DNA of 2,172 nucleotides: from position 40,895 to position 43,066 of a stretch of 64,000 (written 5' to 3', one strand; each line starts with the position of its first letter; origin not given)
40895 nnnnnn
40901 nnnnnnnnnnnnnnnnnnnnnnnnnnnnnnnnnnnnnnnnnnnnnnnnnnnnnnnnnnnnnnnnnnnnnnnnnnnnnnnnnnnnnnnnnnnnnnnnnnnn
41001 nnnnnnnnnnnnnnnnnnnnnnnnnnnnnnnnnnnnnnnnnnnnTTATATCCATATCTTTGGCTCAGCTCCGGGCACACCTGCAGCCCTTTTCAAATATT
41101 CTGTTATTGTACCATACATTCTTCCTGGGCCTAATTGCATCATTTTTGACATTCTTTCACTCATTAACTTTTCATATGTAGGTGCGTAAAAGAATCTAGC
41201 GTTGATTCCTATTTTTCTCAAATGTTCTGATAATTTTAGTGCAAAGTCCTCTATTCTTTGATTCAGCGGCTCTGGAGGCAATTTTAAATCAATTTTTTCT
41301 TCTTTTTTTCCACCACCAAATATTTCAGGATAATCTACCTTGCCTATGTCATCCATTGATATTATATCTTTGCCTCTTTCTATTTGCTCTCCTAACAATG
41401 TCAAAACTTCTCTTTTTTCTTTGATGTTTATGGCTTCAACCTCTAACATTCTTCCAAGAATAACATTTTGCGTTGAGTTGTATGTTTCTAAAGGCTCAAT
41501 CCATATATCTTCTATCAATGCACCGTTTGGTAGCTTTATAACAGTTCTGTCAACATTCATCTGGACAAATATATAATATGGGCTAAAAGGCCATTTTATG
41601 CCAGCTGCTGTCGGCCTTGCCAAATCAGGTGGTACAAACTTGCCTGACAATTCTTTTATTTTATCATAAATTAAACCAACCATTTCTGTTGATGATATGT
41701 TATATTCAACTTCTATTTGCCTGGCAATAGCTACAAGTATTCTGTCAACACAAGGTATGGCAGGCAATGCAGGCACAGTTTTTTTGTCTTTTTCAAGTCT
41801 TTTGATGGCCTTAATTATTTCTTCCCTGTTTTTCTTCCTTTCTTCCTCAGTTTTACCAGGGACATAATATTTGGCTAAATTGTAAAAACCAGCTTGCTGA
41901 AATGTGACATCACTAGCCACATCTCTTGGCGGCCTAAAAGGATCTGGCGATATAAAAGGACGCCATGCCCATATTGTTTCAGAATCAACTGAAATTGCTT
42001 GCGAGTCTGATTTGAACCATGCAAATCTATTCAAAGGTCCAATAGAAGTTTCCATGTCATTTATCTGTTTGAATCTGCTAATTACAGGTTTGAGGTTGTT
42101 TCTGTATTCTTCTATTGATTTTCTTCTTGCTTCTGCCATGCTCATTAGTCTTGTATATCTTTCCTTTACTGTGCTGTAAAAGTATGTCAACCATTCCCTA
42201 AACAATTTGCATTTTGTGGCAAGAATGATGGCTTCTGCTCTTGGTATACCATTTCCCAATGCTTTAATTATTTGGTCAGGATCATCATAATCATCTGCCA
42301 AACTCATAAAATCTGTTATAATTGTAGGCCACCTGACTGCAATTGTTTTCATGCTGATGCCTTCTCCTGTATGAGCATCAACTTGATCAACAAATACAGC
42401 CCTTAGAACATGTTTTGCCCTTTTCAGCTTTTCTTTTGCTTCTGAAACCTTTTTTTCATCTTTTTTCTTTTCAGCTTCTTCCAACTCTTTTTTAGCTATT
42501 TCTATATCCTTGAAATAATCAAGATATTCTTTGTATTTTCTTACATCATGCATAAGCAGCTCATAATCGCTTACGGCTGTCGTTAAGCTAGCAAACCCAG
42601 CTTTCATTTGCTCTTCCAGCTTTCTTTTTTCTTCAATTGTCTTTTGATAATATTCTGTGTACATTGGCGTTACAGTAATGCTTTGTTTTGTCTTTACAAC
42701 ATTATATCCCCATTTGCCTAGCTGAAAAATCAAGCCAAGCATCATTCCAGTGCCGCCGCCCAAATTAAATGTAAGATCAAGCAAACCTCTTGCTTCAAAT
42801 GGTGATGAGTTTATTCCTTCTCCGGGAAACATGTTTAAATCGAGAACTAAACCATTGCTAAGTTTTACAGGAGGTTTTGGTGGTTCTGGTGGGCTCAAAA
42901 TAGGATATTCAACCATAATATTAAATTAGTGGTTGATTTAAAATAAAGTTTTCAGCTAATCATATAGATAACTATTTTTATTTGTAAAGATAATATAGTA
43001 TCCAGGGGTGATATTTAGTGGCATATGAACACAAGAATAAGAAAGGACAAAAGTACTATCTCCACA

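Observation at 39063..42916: Translationally coupled pair of large proteins (623 + 663 aa) that I cannot assign to any family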

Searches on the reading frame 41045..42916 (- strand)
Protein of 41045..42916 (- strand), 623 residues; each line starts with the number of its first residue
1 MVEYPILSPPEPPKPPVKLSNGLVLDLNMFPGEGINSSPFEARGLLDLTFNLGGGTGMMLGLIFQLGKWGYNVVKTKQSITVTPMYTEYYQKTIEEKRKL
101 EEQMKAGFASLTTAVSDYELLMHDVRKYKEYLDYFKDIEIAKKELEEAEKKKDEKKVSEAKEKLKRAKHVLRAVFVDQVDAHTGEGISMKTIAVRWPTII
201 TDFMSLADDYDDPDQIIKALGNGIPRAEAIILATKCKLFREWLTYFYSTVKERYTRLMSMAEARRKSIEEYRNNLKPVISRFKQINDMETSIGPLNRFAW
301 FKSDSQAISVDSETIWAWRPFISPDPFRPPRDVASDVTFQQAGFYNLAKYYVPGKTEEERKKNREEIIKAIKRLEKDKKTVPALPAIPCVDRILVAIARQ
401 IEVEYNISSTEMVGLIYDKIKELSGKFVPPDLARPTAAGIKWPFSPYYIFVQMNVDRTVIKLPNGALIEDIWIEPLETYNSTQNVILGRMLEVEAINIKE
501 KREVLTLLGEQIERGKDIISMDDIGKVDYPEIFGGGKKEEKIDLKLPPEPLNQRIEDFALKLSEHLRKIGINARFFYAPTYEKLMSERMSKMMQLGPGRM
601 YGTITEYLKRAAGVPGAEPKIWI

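Call 3: search_protein_families(library=pfam, proteins=[window:41045-42916:-], max_evalue=1)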
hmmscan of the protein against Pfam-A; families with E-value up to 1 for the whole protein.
window:41045-42916:- (623 aa): 6 families
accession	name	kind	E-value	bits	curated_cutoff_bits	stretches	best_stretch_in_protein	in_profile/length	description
PF13476.12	AAA_23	-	0.0017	19.4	27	1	87-167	114-196/201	AAA domain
PF24235.1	RHG29_45_N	-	0.0076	16.9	27.7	0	121-175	4-51/108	Rho GTPase-activating protein 29/45 N-terminal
PF07367.17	FB_lectin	-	0.026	14.9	25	0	65-104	72-112/140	Fungal fruit body lectin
PF11831.13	Myb_Cef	-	0.079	12.9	27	1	94-171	56-127/230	pre-mRNA splicing factor component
PF10046.14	BLOC1_2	-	0.083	13.7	33.4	1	249-296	31-78/96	Biogenesis of lysosome-related organelles complex-1 subunit 2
PF06476.17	DUF1090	-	0.46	10.9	24.4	1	130-172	67-109/110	Protein of unknown function (DUF1090)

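Call 4: search_protein_families(library=ncbifam, proteins=[window:41045-42916:-], max_evalue=1)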
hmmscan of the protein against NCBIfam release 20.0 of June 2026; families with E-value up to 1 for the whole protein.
window:41045-42916:- (623 aa): 2 families
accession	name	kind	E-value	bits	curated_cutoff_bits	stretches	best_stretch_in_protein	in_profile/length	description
NF006789.0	PRK09294.1-3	equivalog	0.12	11.2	873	1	47-123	115-190/410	acyltransferase PapA5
NF008470.0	PRK11365.1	equivalog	0.22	10.9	347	1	48-77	71-100/263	aliphatic sulfonate ABC transporter permease SsuC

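Call 6: search_solved_structures(query=window:41045-42916:-, max_evalue=10)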
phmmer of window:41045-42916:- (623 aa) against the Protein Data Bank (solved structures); distinct sequences matched with E-value up to 10: 6.
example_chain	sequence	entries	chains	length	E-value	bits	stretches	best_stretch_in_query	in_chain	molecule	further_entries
2ftu_A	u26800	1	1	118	1.2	10.9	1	95-164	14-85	Alpha-2-macroglobulin receptor-associated protein, domain 3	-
2fcw_A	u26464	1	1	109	1.3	10.8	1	117-164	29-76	Alpha-2-macroglobulin receptor-associated protein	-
7tbq_A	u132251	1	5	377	1.6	10.5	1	138-169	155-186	D7 LOV2-DARPin fusion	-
7tal_A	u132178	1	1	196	2.2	10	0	138-168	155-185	D4_deltaDARP LOV2-DARPin fusion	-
7qnl_AAA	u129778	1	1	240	5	8.8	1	138-168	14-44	DARPIN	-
8bd7_L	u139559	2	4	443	6.2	8.5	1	95-169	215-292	Clusterin-associated protein 1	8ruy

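Call 8: find_homologous_proteins(query=window:41045-42916:-)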
Query window:41045-42916:- (623 aa): 211 proteins with E <= 0.001 among 8000 candidates; the best 120 are listed.
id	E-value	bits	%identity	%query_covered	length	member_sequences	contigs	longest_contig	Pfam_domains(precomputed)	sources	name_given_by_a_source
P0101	0.0e+0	1369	97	100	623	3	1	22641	-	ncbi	ncbi:MAG: hypothetical protein QXF88_00950 [Candidatus Aenigmatarchaeota archaeon]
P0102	0.0e+0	1060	74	100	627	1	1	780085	-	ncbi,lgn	-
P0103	0.0e+0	1055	73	100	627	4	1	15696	-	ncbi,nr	ncbi:MAG: hypothetical protein KQA31_04235 [Candidatus Aenigmarchaeota archaeon]|nr:hypothetical pro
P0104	0.0e+0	1053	74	100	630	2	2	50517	-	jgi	jgi:hypothetical protein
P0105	0.0e+0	1029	72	100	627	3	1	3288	-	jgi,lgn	jgi:hypothetical protein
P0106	5.5e-296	1001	71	100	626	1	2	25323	-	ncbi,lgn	ncbi:MAG: hypothetical protein QXO84_03040 [Candidatus Aenigmatarchaeota archaeon]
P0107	2.1e-289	979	70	100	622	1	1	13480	-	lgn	-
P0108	3.1e-286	969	69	100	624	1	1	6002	-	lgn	-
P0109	2.2e-283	960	68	100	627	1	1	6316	-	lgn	-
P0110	4.5e-235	800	57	100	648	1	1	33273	-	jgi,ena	-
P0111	1.6e-197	676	52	100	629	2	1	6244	-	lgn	-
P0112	2.9e-183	629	49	99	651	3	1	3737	-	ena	-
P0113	4.4e-172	592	50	96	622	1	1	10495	-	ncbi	-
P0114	5.5e-167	575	47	100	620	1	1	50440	-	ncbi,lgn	-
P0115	2.9e-150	520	45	99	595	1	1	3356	-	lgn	-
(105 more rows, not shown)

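Call 15: search_solved_structures(query=A2, max_evalue=10)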
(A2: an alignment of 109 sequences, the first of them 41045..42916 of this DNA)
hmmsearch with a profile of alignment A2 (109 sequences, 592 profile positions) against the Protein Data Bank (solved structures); distinct sequences matched with E-value up to 10: 9.
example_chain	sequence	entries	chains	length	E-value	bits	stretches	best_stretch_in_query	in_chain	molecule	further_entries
9e71_BW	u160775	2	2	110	0.13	14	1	500-562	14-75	SSU ribosomal protein S25E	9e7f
8k5o_4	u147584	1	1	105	0.35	12.6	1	277-322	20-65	Antenna complex alpha/beta subunit domain-containing protein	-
7o92_A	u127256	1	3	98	0.6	11.8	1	464-541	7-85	hypothetical protein UY81_C0065G0003 residues 18-54 from Candidatus Giovannonibacteria bac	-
3ohn_A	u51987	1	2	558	0.86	11.3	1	58-99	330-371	Outer membrane usher protein FimD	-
9bog_D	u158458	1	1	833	1.4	10.6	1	58-99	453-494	Outer membrane usher protein FimD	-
3rfz_B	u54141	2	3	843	1.4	10.6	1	58-99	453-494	Outer membrane usher protein, type 1 fimbrial synthesis | Outer membrane usher protein FimD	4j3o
9fw9_D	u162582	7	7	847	1.4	10.6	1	58-99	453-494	Outer membrane usher protein FimD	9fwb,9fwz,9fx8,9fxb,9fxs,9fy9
6e14_D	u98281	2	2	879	1.5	10.5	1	58-99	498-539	Fimbrial biogenesis outer membrane usher protein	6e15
8z81_B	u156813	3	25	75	2.6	9.7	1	281-323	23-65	Antenna complex, alpha/beta subunit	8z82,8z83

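Call 25: predict_structure(alignment_id=A2)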
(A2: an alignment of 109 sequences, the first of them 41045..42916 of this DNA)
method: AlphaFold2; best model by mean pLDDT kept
length: 623 residues; sequences in the alignment: 109
mean_pLDDT: 86.1   pTM: 0.83
mean pLDDT of the five models: 86.1, 85.9, 85.6, 83.7, 83.3
residues with pLDDT >= 90: 313; 70-90: 250; 50-70: 59; < 50: 1
segments of 3 or more residues with pLDDT < 50: none
pLDDT, mean of each block of 10 residues (from residue 1): 78 82 87 86 93 92 93 89 75 82 94 96 95 93 92 91 90 89 80 84 84 87 84 89 92 95 95 92 72 65 78 94 68 78 92 85 93 96 92 95 93 97 88 75 91 94 90 95 97 95 92 85 84 66 82 71 71 56 68 85 95 87 67
secondary structure, 60 per line:
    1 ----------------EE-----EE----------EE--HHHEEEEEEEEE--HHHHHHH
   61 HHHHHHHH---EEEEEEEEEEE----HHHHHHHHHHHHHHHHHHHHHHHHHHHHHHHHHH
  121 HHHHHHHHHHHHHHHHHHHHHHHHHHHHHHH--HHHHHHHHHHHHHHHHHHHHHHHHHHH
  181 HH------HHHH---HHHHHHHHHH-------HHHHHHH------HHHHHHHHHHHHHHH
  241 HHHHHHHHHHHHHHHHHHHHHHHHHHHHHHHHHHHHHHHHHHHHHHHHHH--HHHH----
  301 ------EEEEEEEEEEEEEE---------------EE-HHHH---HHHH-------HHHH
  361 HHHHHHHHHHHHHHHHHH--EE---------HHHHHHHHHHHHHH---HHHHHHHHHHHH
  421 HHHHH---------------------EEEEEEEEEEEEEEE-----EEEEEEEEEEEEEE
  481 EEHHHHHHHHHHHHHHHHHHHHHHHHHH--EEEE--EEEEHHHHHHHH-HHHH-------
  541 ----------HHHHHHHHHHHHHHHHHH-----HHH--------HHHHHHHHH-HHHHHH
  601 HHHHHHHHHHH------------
elements in order: E43-51 H54-68 E72-82 H87-151 H154-182 H189-192 H196-205 H213-219 H226-290 H293-296 E307-320 H339-342 H346-349 H357-378 H392-405 H409-425 E447-461 E467-482 H483-508 E511-514 E517-520 H521-528 H530-533 H551-568 H585-593 H595-611

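Call 27: fold_search(model_id=the predicted structure, library=pdb)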
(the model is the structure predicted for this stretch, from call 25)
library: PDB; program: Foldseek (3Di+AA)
matches with E <= 10: 548; with E <= 0.001: 0
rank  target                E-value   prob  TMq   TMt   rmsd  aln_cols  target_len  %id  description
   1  8j07_k8               1.1e-01  0.21  0.10  0.02  37.4       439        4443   12  96nm repeat of human respiratory doublet microtubule and associated axonemal complexes (released 2023-07-26)
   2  6ewy                  1.8e-01  0.54  0.12  0.24  21.8       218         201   15  RipA Peptidoglycan hydrolase (Rv1477, Mycobacterium tuberculosis) N-terminal domain (released 2018-05-02)
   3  8cq0_A                1.9e-01  0.30  0.12  0.05  27.5       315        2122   12  Photorhabdus luminescens TcdA1 prepore-to-pore intermediate, K567W K2008W mutant (released 2024-03-13)
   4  6l7e_A                2.1e-01  0.23  0.14  0.05  34.2       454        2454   10  Toxin Complex TcdA1-TcdB1-TccC2 (released 2020-11-04)
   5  8glv_Cn               2.1e-01  0.20  0.12  0.03  37.4       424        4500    9  96-nm repeat unit of doublet microtubules from Chlamydomonas reinhardtii flagella (released 2023-05-31)
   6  6ixf_A                2.8e-01  0.20  0.08  0.18  22.1       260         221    8  Crystal structure of SeMet apo SH3BP5 (P41) (released 2019-03-20)
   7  8cq2_A                3.0e-01  0.25  0.12  0.05  27.5       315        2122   11  Photorhabdus luminescens TcdA1 prepore-to-pore intermediate, C16S, C20S, C870S, T1279C mutant (released 2024-03-13)
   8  4tko                  3.0e-01  0.14  0.11  0.19  27.6       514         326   11  Structure of the periplasmic adaptor protein EmrA (released 2014-07-09)
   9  8fbj                  3.3e-01  0.11  0.08  0.13  28.1       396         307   13  Improving the secretion of designed protein assemblies through negative design of cryptic transmembrane domains (released 2023-03-22)
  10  4o9y_A                3.6e-01  0.23  0.12  0.04  27.9       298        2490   12  Crystal Structure of TcdA1 (released 2014-02-26)
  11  5ayh                  3.8e-01  0.54  0.15  0.29  17.8       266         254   11  Structure of the entire dynein stalk region (released 2015-12-16)
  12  6rw6_A                4.1e-01  0.21  0.12  0.04  27.4       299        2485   12  Cryo-EM structure of Photorhabdus luminescens TcdA1 (released 2019-10-23)
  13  8j07_g1               4.3e-01  0.82  0.18  0.03  19.0       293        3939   12  96nm repeat of human respiratory doublet microtubule and associated axonemal complexes (released 2023-07-26)
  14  8j07_k9               4.5e-01  0.47  0.19  0.03  38.0       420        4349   11  96nm repeat of human respiratory doublet microtubule and associated axonemal complexes (released 2023-07-26)
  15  5xg2                  4.5e-01  0.41  0.12  0.27  30.0       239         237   18  Crystal structure of a coiled-coil segment (residues 345-468 and 694-814) of Pyrococcus yayanosii Smc (released 2017-06-07)
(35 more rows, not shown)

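Call 32: find_related_loci(query=A2, collection=genome_contigs, flank=6000)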
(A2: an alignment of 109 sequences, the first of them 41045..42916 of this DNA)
Query A2 (623 aa) in genome_contigs; peptide patterns used: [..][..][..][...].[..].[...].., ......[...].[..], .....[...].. (x = any residue, [..] = any of these).
331 stretches matched a pattern; 242 encode a relative of the query (tblastn E <= 1e-3); the best 80 are kept; 80 distinct loci.
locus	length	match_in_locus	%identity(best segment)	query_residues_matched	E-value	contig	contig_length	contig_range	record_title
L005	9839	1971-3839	97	1-623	0e+0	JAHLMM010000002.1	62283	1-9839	MAG: Candidatus Aenigmatarchaeota archaeon isolate DRTY-6_1_bin_65 NODE_2_length_62283_cov_1.74065, whole genome shotgun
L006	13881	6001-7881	74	1-623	0e+0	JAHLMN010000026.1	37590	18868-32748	MAG: Candidatus Aenigmatarchaeota archaeon isolate DRTY-7_1_bin_34 NODE_317_length_37590_cov_10.4822, whole genome shotg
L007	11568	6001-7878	71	1-623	0e+0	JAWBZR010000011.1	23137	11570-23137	MAG: Candidatus Aenigmatarchaeota archaeon isolate JZ-1_201901_bins_70 JZ-1_201901_bins_70_scaffold_11, whole genome sho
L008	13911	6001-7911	49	5-623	0e+0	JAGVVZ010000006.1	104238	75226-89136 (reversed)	MAG: Candidatus Aenigmatarchaeota archaeon isolate RIFCSPHIGHO2_02_FULL_35_12 rifcsphigho2_02_scaffold_209, whole genome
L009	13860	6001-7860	47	1-623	4e-167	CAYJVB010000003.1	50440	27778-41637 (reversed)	MAG TPA_asm: uncultured archaeon isolate ERP125453_co1_352 genome assembly, contig: NODE_464_length_50440_cov_9.348616,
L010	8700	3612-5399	42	25-617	4e-143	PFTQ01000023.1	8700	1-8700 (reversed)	MAG: Candidatus Aenigmarchaeota archaeon CG_4_9_14_3_um_filter_37_18 CG_4_9_14_3_um_filter_150_scaffold_9660_c, whole ge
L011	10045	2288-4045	40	24-617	6e-137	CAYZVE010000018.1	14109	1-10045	MAG TPA_asm: uncultured archaeon isolate binchicken_co387_541 genome assembly, contig: NODE_5233_length_14109_cov_13.497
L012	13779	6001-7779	39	24-616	2e-126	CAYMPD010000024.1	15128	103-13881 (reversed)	MAG TPA_asm: uncultured archaeon isolate binchicken_co17_215 genome assembly, contig: NODE_9263_length_15128_cov_6.02215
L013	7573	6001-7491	41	24-532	3e-122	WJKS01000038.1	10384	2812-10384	MAG: Candidatus Aenigmatarchaeota archaeon isolate Bin_042 k141_1679724, whole genome shotgun sequence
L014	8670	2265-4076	39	10-623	1e-119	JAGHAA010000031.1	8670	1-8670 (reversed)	MAG: Candidatus Aenigmatarchaeota archaeon isolate AUK218 PB_MBMC_172_c_000000000030, whole genome shotgun sequence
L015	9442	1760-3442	39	31-616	1e-115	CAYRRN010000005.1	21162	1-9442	MAG TPA_asm: uncultured archaeon isolate binchicken_co71_176 genome assembly, contig: NODE_1065_length_21162_cov_5.50632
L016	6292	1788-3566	38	10-618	2e-114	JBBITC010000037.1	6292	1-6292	MAG: Candidatus Aenigmatarchaeota archaeon isolate STF170223_bin_388 NODE_3296_length_6292_cov_4.517076, whole genome sh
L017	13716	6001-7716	39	2-617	8e-114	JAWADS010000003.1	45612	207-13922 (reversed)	MAG: Candidatus Aenigmatarchaeota archaeon isolate QQ_201808_bins_23 QQ_201808_bins_23_scaffold_3, whole genome shotgun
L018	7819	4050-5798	38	1-621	4e-113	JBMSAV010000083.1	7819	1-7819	MAG: Candidatus Aenigmatarchaeota archaeon isolate Aenigmarchaeota-OCT-B-r01 Aenigmarchaeota-OCT-B-r01_k141_1009193, who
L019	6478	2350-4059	37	9-616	4e-112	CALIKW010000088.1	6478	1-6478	MAG: uncultured archaeon isolate S1_Bin_METABAT__101 genome assembly, contig: c_000001003069, whole genome shotgun seque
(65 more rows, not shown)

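Call 42: search_protein_representatives(alignment_id=A2)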
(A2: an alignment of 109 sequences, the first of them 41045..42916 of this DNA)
Query: 109 sequences, 592 profile positions. Proteins with E-value up to 0.001 (for the whole library): 235; up to 1e-10: 208; up to 1e-30: 135. The best 150 are listed.
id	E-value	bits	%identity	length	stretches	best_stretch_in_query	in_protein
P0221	3.1e-245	831.8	-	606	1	12-591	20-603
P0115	1.1e-242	823.4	-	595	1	1-590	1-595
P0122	1.5e-232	789.9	-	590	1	3-589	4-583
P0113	3.3e-229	778.9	-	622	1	11-591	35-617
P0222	1.3e-223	760.4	-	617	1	12-591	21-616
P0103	3.0e-222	755.9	-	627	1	2-591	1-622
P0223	6.6e-221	751.5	-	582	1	2-591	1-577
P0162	6.6e-210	715.1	-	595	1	3-589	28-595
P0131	1.7e-206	703.8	-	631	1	4-578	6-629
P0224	1.1e-188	645.1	-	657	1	3-590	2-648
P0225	2.3e-176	604.4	-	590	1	1-588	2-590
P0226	2.7e-174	597.5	-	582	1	18-591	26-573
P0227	1.5e-172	591.8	-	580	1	12-588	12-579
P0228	5.9e-156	537.0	-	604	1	12-591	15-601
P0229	7.0e-150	516.9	-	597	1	21-590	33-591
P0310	9.9e-69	248.9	-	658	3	16-319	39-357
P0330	3.6e-49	184.3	-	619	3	31-311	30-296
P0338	7.4e-40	153.6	-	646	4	148-310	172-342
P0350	3.2e-30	121.8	-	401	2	148-342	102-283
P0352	3.8e-30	121.5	-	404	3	142-313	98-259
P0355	1.0e-28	116.8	-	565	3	180-281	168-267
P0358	7.3e-28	114.0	-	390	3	148-313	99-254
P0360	4.8e-27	111.3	-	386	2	152-351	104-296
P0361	5.5e-27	111.1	-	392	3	150-267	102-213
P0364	8.2e-26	107.2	-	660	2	29-307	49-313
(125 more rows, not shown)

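Call 43: list_cluster_members(proteins=[P0350, P0352, P0358, P0360, P0361, P0338, P0364, P0355, P0330, P0310])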
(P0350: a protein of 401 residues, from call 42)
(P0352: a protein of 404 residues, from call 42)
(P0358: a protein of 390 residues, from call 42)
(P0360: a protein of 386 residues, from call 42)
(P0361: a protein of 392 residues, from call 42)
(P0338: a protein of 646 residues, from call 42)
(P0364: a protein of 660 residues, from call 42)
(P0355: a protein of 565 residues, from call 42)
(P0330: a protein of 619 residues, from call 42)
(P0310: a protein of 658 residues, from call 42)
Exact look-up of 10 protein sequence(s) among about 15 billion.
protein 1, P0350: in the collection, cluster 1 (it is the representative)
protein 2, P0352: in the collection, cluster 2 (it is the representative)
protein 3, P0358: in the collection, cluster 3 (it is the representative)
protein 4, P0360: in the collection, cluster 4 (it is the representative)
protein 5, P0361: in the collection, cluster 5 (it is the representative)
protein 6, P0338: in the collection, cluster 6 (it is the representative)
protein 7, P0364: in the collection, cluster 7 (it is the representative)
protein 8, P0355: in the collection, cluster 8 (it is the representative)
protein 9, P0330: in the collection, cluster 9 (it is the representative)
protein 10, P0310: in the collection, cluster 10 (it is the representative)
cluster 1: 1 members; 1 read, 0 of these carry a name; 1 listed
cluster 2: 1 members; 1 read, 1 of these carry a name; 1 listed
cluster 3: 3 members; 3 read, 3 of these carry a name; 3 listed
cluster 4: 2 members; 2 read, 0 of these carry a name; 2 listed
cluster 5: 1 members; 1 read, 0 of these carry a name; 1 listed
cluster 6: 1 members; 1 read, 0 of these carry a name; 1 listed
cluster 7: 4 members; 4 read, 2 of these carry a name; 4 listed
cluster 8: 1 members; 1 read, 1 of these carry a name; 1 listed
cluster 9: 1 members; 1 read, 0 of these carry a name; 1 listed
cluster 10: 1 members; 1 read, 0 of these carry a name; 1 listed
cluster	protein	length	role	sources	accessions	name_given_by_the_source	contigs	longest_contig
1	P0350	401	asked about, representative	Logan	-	-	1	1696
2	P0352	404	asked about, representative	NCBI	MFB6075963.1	MAG: hypothetical protein ABEK17_02365 [Candidatus Aenigmatarchaeota archaeon]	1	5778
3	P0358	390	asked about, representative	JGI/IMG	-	hypothetical protein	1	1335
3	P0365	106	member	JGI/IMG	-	hypothetical protein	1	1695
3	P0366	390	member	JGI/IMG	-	hypothetical protein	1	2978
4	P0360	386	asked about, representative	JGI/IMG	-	-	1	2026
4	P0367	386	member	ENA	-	-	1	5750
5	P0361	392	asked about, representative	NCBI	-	-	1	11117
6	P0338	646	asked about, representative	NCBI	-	-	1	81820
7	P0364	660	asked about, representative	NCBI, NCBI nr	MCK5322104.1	MAG: hypothetical protein KAJ47_02475, partial [Candidatus Aenigmarchaeota archaeon] | hypothetical protein [Candidatus Aenigmarchaeota archaeon]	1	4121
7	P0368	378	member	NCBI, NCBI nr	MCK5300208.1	MAG: hypothetical protein KAJ54_03575, partial [Candidatus Aenigmarchaeota archaeon] | hypothetical protein [Candidatus Aenigmarchaeota archaeon]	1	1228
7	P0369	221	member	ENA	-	-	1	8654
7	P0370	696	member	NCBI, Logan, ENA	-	-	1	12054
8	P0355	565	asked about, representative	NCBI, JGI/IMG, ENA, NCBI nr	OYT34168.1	MAG: hypothetical protein B6U87_02480 [Candidatus Aenigmarchaeota archaeon ex4484_52]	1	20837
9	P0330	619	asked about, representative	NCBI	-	-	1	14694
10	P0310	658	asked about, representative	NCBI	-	-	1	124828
